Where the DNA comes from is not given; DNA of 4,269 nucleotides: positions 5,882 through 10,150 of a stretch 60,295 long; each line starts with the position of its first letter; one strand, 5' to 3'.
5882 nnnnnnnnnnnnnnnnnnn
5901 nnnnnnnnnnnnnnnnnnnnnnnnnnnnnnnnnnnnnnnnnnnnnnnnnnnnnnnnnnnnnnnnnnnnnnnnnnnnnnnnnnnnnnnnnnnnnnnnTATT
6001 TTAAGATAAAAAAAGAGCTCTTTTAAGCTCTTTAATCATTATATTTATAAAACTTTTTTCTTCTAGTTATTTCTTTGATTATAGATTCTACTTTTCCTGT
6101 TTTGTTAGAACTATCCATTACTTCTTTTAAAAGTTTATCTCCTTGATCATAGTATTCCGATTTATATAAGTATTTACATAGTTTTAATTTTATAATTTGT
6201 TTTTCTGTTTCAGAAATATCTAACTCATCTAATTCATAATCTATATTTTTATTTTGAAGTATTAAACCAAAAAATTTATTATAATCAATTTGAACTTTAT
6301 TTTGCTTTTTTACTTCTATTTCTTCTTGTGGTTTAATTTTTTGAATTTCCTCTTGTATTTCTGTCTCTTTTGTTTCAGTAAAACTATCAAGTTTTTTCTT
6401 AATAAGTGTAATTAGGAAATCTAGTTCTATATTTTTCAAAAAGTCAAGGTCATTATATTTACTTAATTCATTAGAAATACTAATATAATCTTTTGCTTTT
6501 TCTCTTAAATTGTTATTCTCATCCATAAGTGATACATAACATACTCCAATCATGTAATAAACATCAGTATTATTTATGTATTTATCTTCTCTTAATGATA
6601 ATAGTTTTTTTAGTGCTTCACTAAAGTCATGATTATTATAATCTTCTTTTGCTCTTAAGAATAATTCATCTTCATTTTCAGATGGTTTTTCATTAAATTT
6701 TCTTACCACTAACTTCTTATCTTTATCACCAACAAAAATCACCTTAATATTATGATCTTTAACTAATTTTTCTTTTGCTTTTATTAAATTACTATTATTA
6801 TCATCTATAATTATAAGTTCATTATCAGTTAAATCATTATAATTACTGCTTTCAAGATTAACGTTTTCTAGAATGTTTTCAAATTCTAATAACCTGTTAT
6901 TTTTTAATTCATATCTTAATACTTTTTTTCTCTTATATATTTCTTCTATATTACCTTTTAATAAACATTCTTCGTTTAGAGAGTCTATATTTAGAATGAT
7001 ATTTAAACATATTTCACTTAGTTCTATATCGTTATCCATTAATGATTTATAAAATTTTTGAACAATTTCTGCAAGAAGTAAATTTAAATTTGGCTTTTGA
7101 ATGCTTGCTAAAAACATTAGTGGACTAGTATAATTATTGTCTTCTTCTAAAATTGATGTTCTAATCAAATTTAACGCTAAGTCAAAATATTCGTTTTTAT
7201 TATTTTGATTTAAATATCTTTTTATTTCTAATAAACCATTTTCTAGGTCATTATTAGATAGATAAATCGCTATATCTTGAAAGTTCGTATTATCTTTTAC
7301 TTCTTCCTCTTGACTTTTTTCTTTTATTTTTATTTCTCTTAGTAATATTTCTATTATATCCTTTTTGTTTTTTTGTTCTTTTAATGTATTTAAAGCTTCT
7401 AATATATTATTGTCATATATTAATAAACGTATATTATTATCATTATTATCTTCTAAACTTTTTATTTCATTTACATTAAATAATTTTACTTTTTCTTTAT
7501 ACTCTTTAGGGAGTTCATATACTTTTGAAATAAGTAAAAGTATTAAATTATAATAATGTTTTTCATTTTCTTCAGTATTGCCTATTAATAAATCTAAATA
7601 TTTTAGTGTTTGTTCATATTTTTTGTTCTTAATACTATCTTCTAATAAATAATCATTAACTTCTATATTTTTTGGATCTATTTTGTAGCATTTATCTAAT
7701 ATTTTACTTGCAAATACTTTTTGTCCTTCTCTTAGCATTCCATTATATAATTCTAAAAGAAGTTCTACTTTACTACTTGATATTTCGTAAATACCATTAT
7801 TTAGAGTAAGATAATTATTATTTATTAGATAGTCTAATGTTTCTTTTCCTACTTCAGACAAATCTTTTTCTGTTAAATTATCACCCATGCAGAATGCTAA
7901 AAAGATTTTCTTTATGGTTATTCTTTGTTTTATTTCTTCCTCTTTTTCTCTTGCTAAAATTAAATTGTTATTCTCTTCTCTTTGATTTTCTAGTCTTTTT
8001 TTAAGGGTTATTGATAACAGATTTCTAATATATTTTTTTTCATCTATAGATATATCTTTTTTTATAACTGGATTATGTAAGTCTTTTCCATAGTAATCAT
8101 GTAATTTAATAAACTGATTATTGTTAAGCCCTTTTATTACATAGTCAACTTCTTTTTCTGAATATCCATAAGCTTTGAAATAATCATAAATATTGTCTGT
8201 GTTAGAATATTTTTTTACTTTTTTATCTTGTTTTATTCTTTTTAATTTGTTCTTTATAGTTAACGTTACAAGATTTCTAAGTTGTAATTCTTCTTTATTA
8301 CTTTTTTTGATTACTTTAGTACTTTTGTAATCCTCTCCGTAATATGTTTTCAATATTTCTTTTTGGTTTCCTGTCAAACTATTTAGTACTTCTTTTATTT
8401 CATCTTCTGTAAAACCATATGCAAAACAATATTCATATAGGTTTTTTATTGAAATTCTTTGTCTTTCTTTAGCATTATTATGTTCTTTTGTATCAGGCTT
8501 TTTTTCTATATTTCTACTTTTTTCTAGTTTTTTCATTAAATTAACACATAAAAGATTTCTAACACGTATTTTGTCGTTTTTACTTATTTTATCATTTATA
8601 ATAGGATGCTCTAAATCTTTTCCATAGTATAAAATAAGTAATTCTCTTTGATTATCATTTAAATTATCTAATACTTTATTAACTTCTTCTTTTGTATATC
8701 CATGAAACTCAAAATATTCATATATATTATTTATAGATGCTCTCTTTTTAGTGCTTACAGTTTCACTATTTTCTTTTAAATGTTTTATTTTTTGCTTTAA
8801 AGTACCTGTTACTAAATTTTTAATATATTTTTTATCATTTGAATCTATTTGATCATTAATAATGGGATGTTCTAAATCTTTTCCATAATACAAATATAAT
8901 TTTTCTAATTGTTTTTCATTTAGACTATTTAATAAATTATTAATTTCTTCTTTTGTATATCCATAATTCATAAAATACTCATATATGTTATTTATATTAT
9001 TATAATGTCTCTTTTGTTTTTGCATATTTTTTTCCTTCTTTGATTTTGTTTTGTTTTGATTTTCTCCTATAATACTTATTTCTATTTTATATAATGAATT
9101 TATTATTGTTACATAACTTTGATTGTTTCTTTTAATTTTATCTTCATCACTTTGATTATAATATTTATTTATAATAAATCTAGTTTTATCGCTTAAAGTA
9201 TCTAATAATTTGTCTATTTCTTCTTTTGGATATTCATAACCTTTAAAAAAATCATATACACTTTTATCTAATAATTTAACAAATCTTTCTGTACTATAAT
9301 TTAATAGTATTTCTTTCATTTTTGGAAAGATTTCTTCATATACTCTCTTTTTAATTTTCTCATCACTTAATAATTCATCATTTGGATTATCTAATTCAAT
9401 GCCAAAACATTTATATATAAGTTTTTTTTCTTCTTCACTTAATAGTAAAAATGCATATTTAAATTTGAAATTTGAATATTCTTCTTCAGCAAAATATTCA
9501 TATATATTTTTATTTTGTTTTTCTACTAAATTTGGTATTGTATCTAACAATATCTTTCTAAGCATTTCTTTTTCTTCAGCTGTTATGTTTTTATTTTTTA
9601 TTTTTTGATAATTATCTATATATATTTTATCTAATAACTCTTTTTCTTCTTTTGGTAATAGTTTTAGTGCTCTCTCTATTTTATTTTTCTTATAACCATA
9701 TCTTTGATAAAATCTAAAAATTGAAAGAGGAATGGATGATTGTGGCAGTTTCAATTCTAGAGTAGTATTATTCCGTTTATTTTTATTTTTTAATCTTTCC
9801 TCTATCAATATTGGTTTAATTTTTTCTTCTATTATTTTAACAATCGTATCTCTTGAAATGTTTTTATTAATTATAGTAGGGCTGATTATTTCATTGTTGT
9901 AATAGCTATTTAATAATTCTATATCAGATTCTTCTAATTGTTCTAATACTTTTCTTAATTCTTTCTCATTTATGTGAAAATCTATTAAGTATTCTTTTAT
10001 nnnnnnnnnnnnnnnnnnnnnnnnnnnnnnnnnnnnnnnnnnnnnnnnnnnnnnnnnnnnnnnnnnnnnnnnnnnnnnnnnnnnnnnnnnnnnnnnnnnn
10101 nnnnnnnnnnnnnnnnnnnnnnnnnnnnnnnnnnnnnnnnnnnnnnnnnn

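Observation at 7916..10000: Eight tandem modules that look like degenerate sigma region 4 copies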

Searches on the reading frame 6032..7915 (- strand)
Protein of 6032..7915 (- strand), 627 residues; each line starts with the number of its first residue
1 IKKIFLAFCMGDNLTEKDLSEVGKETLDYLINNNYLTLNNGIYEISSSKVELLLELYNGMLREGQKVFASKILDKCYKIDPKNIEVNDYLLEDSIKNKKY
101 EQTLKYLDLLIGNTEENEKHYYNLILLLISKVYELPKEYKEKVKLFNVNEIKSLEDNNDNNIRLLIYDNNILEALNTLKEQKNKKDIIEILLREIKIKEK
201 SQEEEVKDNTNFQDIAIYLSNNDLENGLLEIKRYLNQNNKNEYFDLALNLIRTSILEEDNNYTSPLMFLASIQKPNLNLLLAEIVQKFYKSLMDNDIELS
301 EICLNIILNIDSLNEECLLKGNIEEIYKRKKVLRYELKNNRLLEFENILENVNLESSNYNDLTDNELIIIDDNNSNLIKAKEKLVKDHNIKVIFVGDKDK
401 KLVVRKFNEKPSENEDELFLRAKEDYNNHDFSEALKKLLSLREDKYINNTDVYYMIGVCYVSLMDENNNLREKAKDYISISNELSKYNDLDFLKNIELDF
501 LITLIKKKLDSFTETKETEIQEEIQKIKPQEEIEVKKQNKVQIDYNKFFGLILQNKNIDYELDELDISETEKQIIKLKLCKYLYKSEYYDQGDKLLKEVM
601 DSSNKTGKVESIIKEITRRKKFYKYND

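Call 22: search_protein_families(library=pfam, proteins=[window:6032-7915:-], max_evalue=0.1)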
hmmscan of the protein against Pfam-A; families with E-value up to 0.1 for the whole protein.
window:6032-7915:- (627 aa): 0 families

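Call 49: search_protein_families(library=phrogs, proteins=[window:6032-7915:-], max_evalue=0.01)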
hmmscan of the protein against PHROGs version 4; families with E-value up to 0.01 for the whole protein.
window:6032-7915:- (627 aa): 0 families

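Call 51: find_homologous_proteins(query=window:6032-7915:-, max_evalue=0.001)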
Query window:6032-7915:- (627 aa): 2 proteins with E <= 0.001 among 8000 candidates.
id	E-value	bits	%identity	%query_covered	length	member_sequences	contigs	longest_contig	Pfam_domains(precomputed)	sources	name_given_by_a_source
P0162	2.2e-13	68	27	66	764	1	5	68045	PF01424.29,PF25575.1,PF21033.5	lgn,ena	-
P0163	2.9e-6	44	27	72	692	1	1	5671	-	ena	-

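Call 56: search_protein_families(library=pfam, proteins=[P0162, P0163], max_evalue=0.01)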
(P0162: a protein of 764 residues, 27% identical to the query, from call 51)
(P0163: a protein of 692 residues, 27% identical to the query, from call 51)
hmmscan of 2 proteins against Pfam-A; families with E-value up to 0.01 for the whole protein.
P0162 (764 aa): 6 families
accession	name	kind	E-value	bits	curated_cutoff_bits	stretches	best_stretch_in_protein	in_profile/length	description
PF01424.28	R3H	-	2.9e-07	30.9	26.8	1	484-537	7-59/60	R3H domain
PF25575.1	TPR_BSK1_C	-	2.3e-05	24.7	42.2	1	548-613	43-108/118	Serine/threonine-protein kinase BSK1-like, TPR repeats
PF07719.23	TPR_2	-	2.8e-05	24.3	27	0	584-608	3-27/34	Tetratricopeptide repeat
PF13181.12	TPR_8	-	4.3e-05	23.8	25.7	0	584-613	3-32/34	Tetratricopeptide repeat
PF12895.13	ANAPC3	-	0.00092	19.9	27.2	0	60-116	26-81/82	Anaphase-promoting complex, cyclosome, subunit 3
PF00515.34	TPR_1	-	0.0076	16.5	27.8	0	584-605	3-24/34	Tetratricopeptide repeat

P0163 (692 aa): 2 families
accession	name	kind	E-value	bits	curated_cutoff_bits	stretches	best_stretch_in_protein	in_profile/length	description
PF07719.23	TPR_2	-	0.00098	19.5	27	0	479-506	4-31/34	Tetratricopeptide repeat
PF25575.1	TPR_BSK1_C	-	0.0056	17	42.2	0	465-537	31-103/118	Serine/threonine-protein kinase BSK1-like, TPR repeats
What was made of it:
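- On P0162-like TPR/R3H proteins (C-terminal domain): The R3H domain seen in P0162 (call 56) is not detected in the window protein (call 22).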

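Call 62: find_encoding_contigs(protein=P0162, flank=9000, max_places=3)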
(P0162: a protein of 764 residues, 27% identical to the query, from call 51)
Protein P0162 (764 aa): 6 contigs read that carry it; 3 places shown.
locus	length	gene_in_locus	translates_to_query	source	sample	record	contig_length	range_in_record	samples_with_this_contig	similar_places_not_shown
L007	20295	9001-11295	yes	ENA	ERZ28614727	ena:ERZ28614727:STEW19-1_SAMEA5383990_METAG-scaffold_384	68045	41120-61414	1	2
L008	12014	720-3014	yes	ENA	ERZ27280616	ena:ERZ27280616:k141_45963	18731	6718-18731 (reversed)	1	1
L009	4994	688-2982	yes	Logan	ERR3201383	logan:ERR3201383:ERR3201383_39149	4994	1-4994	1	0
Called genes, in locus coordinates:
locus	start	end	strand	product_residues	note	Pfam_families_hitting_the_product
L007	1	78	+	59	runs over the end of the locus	-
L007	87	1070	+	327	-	PF13280:WYL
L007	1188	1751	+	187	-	-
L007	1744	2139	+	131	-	-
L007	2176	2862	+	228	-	PF04237:YjbR (weak)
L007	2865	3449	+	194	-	PF00583:Acetyltransf_1 (weak), PF13302:Acetyltransf_3 (weak)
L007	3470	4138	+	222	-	PF03167:UDG (weak)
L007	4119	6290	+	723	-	PF00403:HMA, PF00122:E1-E2_ATPase, PF00702:Hydrolase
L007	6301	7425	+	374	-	PF00266:Aminotran_5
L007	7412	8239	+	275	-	PF01171:ATP_bind_3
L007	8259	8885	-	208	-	-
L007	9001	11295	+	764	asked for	PF21033:RMD1-3 (faint), PF25575:TPR_BSK1_C (faint), PF01424:R3H (weak)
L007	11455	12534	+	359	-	PF00438:S-AdoMet_synt_N, PF02772:S-AdoMet_synt_M, PF02773:S-AdoMet_synt_C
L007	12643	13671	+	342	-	-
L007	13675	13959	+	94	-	-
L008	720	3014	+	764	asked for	PF21033:RMD1-3 (faint), PF25575:TPR_BSK1_C (faint), PF01424:R3H (weak)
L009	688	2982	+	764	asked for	PF21033:RMD1-3 (faint), PF25575:TPR_BSK1_C (faint), PF01424:R3H (weak)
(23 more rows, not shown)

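Call 68: search_protein_families(library=ncbifam, proteins=[window:6032-7915:-], max_evalue=0.01)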
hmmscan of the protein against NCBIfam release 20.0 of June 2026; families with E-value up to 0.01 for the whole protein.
window:6032-7915:- (627 aa): 1 family
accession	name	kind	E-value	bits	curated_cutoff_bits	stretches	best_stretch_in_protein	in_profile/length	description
NF040959.1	MamA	equivalog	0.00037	20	200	1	41-126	62-147/204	magnetosome protein MamA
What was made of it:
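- Closest known: ECF sigma factors with regulatory C-terminal extensions. Same: The window protein also ends in a TPR-like domain (calls 56, 68).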

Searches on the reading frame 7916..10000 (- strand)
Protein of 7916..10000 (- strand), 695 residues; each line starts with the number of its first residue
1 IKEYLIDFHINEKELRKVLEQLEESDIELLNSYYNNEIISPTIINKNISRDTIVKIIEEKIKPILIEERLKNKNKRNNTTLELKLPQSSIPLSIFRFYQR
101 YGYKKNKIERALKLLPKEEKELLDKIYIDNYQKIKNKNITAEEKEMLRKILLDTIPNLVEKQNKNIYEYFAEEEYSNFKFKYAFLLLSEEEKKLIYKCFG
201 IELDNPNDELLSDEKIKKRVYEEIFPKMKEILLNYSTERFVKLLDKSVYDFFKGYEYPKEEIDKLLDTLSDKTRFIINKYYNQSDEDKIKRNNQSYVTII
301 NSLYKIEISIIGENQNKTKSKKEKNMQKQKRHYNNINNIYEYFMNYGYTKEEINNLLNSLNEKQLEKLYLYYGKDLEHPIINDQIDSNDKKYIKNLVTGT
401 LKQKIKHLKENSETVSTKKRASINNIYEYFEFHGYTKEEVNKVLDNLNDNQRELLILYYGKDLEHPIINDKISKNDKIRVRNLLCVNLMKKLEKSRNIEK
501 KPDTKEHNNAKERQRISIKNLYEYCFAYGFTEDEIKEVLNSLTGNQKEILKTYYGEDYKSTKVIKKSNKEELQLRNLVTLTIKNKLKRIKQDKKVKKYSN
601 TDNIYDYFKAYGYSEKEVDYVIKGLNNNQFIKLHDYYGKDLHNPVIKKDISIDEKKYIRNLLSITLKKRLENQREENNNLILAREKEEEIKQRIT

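Call 12: find_homologous_proteins(query=window:7916-10000:-, max_evalue=0.001)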
Query window:7916-10000:- (695 aa): 1 proteins with E <= 0.001 among 8000 candidates.
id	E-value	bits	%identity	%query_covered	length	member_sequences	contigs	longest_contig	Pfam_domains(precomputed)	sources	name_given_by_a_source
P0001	1.1e-6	46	31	19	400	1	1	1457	-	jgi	jgi:hypothetical protein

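Call 22: search_protein_families(library=pfam, proteins=[P0001], max_evalue=0.1)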
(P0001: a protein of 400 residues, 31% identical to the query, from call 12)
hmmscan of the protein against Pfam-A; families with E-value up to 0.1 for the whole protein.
P0001 (400 aa): 4 families
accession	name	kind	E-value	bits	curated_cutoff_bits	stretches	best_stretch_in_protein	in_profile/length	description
PF04545.22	Sigma70_r4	-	8.1e-05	22.5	24.1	1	325-372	2-45/50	Sigma-70, region 4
PF03448.22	MgtE_N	-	0.0083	17.1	25.9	1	271-344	28-101/102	MgtE intracellular N domain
PF18679.7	HTH_57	-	0.023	15.4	29.1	0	162-210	14-62/112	ThcOx helix turn helix domain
PF10440.15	WIYLD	-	0.029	14.6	27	0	357-384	18-44/61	Ubiquitin-binding WIYLD domain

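Call 49: search_protein_families(library=phrogs, proteins=[window:7916-10000:-, P0001], max_evalue=0.01)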
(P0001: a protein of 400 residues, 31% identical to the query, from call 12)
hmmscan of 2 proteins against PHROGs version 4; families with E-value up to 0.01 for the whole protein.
window:7916-10000:- (695 aa): 0 families

P0001 (400 aa): 1 family
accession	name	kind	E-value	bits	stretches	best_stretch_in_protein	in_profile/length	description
phrog_29483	-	unknown function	0.0088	17.3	0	187-218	39-70/115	-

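Call 68: search_protein_families(library=ncbifam, proteins=[window:7916-10000:-], max_evalue=0.01)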
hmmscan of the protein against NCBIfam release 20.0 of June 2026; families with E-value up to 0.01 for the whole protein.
window:7916-10000:- (695 aa): 2 families
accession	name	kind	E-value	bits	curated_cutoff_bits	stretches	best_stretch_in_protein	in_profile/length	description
NF033919.1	PA2779_fam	subfamily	1.7e-06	28.2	40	0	310-368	25-82/123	PA2779 family protein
TIGR00084.2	ruvA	equivalog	9e-06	25.4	85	0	317-364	140-188/202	Holliday junction branch migration protein RuvA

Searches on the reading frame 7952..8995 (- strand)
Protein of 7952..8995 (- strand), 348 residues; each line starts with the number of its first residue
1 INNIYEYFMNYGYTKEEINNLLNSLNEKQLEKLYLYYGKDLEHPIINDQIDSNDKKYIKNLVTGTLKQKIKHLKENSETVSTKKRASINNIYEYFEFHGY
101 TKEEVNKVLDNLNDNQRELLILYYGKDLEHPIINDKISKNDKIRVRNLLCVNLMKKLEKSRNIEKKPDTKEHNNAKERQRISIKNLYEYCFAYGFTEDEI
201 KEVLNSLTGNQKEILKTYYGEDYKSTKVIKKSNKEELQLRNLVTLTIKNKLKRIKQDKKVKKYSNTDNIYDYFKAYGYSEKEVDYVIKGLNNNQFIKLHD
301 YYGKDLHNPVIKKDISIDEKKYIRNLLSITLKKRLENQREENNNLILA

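Call 65: predict_structure(alignment_id=A4)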
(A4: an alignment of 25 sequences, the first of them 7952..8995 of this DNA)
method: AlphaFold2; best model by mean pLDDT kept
length: 348 residues; sequences in the alignment: 25
mean_pLDDT: 83.8   pTM: 0.37
mean pLDDT of the five models: 83.8, 81.7, 81.6, 81.6, 79.5
residues with pLDDT >= 90: 170; 70-90: 125; 50-70: 29; < 50: 24
segments of 3 or more residues with pLDDT < 50: 78-87, 169-181
pLDDT, mean of each block of 10 residues (from residue 1): 89 91 90 95 94 91 87 62 49 81 92 95 92 91 91 87 57 39 75 85 95 89 76 83 89 76 73 90 95 95 94 91 90 91 70
secondary structure, 60 per line:
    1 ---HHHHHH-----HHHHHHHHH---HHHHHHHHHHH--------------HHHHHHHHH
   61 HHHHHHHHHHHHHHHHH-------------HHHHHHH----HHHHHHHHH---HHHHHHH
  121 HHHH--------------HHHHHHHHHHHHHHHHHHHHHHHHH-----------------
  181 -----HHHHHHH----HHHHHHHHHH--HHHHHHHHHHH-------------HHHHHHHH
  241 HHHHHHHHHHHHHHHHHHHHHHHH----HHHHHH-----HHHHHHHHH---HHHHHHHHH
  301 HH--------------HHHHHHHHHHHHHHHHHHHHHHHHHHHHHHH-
elements in order: H4-9 H15-23 H27-37 H52-77 H91-97 H102-110 H114-124 H139-163 H186-192 H197-206 H209-219 H233-264 H269-274 H280-288 H292-302 H317-347
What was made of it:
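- On Sigma-70 region 4 domain (PF04545 / PF08281): The same is seen in all four modules of the tandem model (call 65).
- Beads on a string: in the four-module model the modules have pLDDT around 90, two linkers fall below 50, and pTM is 0.37 (call 65). The flexible linkers give no fixed spacing (call 65).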
